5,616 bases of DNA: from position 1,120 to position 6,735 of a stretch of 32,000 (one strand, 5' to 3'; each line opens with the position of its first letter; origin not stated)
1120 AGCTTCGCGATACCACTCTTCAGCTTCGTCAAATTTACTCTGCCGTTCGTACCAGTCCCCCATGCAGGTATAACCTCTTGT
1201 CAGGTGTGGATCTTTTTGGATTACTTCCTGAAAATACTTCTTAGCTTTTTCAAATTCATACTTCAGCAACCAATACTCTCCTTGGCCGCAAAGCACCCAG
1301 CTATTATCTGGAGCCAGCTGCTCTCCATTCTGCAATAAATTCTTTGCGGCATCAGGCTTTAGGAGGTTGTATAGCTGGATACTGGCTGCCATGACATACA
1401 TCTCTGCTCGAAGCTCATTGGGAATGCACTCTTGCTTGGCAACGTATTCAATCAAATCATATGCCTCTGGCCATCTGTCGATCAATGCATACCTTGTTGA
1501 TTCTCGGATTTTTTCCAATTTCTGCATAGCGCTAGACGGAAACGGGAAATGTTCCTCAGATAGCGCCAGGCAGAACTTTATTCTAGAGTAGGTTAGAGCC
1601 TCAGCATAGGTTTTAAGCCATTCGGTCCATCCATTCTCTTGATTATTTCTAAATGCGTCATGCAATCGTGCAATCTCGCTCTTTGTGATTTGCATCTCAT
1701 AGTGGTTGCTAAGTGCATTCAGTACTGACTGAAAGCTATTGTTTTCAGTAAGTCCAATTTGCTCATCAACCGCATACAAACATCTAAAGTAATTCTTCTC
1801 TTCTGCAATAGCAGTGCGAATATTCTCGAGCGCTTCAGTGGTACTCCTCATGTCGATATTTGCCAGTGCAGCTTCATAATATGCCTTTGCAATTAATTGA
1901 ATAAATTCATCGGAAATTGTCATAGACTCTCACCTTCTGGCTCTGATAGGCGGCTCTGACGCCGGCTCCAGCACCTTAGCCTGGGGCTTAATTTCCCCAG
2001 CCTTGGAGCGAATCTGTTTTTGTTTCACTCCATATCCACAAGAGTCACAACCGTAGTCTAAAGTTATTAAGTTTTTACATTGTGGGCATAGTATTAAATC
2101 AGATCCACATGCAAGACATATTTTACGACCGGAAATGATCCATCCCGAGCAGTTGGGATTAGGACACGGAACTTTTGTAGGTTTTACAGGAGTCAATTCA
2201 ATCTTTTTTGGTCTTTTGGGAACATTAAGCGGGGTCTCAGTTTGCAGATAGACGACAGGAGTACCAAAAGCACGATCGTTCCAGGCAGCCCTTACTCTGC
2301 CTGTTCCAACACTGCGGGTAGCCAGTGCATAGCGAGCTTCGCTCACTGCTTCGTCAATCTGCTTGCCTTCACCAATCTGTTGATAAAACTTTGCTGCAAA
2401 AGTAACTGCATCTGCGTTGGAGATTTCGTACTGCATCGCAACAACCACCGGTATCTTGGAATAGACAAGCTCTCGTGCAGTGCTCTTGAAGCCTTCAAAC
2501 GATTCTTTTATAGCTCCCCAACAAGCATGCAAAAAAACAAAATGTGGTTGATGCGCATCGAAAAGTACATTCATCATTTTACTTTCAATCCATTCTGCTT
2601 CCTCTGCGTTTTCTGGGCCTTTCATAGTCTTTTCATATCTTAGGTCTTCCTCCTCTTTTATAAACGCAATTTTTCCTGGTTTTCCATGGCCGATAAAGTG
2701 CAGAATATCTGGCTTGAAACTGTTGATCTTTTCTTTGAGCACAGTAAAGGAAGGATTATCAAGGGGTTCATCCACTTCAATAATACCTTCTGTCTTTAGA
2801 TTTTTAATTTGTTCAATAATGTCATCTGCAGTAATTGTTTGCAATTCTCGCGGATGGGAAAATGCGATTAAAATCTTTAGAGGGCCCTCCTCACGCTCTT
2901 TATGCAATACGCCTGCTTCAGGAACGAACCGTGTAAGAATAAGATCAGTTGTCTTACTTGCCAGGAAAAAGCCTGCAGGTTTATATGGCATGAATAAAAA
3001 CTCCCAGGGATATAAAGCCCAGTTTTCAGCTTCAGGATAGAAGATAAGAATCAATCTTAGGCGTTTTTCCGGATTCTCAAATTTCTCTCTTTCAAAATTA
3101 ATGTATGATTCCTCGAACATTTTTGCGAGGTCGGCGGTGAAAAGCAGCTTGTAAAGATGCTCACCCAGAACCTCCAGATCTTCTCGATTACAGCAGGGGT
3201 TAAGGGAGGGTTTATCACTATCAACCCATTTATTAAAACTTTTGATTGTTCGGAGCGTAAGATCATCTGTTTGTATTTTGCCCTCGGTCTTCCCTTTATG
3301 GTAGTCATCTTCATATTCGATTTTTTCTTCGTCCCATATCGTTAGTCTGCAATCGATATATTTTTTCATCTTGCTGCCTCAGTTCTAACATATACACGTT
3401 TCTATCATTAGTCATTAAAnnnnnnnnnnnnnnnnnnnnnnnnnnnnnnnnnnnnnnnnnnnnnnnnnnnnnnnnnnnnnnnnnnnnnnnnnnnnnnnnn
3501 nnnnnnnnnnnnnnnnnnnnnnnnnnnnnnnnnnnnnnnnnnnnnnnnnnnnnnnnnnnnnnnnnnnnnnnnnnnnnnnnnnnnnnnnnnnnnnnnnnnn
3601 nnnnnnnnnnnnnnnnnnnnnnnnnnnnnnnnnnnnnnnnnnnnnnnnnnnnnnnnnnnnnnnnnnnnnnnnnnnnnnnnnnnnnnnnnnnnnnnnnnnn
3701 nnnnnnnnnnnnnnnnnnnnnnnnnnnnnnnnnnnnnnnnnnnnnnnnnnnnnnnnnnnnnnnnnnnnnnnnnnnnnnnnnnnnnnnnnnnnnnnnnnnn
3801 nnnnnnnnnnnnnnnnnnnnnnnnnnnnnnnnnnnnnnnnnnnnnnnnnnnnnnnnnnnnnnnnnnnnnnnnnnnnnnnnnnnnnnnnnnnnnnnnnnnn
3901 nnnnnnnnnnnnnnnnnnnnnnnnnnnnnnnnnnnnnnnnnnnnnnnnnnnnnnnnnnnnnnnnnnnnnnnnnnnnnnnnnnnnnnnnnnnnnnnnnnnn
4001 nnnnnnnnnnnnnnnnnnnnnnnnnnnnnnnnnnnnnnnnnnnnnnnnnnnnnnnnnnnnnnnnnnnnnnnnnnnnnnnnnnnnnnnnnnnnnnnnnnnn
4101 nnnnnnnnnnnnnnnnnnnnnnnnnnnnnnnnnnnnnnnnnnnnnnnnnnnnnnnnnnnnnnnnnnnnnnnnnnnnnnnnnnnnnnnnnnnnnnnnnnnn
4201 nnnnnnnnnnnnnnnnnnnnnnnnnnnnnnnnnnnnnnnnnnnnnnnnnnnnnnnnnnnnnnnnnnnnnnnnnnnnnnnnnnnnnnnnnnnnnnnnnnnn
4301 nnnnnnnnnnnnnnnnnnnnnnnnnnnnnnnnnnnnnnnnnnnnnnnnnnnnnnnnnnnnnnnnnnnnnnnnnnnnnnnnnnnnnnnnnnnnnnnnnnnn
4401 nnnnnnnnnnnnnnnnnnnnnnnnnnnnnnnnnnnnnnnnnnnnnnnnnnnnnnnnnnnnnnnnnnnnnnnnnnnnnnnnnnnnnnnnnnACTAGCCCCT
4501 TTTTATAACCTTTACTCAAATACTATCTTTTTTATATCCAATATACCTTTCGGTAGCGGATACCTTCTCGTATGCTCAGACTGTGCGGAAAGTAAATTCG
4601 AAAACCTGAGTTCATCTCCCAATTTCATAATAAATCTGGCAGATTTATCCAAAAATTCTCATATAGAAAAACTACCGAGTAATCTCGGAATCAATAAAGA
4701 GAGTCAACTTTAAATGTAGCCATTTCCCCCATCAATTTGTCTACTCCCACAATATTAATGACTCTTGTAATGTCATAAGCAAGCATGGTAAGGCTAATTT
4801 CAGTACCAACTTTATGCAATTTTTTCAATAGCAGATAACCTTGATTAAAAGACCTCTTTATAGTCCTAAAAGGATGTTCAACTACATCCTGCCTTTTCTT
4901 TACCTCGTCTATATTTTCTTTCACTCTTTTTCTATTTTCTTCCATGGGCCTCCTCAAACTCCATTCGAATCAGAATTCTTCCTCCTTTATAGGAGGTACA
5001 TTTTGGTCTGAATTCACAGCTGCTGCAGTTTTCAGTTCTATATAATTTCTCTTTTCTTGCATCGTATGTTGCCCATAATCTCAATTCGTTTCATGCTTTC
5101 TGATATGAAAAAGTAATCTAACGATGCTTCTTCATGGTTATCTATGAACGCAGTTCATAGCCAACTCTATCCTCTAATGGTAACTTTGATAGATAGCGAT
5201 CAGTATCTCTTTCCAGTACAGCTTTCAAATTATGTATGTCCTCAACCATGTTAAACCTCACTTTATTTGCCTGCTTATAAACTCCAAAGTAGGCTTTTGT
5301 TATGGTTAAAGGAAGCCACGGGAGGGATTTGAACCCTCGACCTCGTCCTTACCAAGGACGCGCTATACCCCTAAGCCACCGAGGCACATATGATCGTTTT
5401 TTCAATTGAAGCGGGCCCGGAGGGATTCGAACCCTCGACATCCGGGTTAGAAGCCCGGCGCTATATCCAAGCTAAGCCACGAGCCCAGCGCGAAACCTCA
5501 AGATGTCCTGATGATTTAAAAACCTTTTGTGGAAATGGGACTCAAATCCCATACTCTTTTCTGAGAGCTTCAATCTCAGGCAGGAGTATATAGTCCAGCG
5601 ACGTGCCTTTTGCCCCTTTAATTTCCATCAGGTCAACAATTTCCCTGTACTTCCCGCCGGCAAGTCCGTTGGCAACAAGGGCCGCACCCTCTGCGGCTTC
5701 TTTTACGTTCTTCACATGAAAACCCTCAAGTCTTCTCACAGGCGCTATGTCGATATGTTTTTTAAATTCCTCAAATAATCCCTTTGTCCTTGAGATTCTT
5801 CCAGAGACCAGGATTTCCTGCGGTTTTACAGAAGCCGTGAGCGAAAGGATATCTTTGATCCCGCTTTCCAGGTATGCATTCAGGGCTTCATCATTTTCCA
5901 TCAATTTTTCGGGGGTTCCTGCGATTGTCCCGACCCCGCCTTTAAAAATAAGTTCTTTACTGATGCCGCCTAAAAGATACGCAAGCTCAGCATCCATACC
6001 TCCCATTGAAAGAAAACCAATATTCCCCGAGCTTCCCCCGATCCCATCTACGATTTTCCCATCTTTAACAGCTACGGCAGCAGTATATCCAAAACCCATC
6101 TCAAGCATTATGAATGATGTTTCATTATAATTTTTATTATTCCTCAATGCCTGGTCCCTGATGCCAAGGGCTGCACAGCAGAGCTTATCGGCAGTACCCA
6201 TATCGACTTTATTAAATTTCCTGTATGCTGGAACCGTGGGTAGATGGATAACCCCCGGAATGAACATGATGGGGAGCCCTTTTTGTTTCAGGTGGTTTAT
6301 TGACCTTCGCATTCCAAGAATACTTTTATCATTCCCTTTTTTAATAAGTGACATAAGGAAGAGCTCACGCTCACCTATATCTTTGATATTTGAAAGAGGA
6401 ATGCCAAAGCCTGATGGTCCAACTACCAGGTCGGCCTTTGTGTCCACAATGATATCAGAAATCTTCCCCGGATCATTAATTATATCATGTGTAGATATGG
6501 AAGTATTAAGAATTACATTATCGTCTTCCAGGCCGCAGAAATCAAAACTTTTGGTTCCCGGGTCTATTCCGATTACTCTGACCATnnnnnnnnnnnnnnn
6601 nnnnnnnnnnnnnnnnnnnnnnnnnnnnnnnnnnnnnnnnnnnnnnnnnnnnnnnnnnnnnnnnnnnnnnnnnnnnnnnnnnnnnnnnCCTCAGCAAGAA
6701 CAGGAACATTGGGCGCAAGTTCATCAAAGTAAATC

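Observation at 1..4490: Orphan protein - CHAT protease - TPR protein operon: candidate protease-based conflict system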

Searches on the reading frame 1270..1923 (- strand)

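Call 65: search_protein_families(library=pfam, proteins=[window:1270-1923:-], max_evalue=0.1)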
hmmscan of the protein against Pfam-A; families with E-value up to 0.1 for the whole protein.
seq(218 aa): 1 family
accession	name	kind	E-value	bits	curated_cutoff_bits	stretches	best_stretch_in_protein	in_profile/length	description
PF08841.16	DDR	-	0.082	12.4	24.6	0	77-142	185-249/328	Diol dehydratase reactivase ATPase-like domain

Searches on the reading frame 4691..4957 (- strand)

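Call 12: search_protein_families(library=pfam, proteins=[window:4691-4957:-], max_evalue=0.001)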
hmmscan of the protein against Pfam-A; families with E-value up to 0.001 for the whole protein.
window:4691-4957:- (88 aa): 1 family
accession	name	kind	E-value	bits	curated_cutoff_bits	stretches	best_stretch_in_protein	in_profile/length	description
PF01609.27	DDE_Tnp_1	-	0.00077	19.7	23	1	12-61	138-198/200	Transposase DDE domain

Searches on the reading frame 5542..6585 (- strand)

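Call 12: search_protein_families(library=pfam, proteins=[window:5542-6585:-], max_evalue=0.001)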
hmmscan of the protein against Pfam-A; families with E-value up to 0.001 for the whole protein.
window:5542-6585:- (347 aa): 1 family
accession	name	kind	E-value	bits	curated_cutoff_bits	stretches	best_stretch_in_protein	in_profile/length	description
PF07318.18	DUF1464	-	2.1e-102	343.1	23.5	1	6-334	1-326/327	Protein of unknown function (DUF1464)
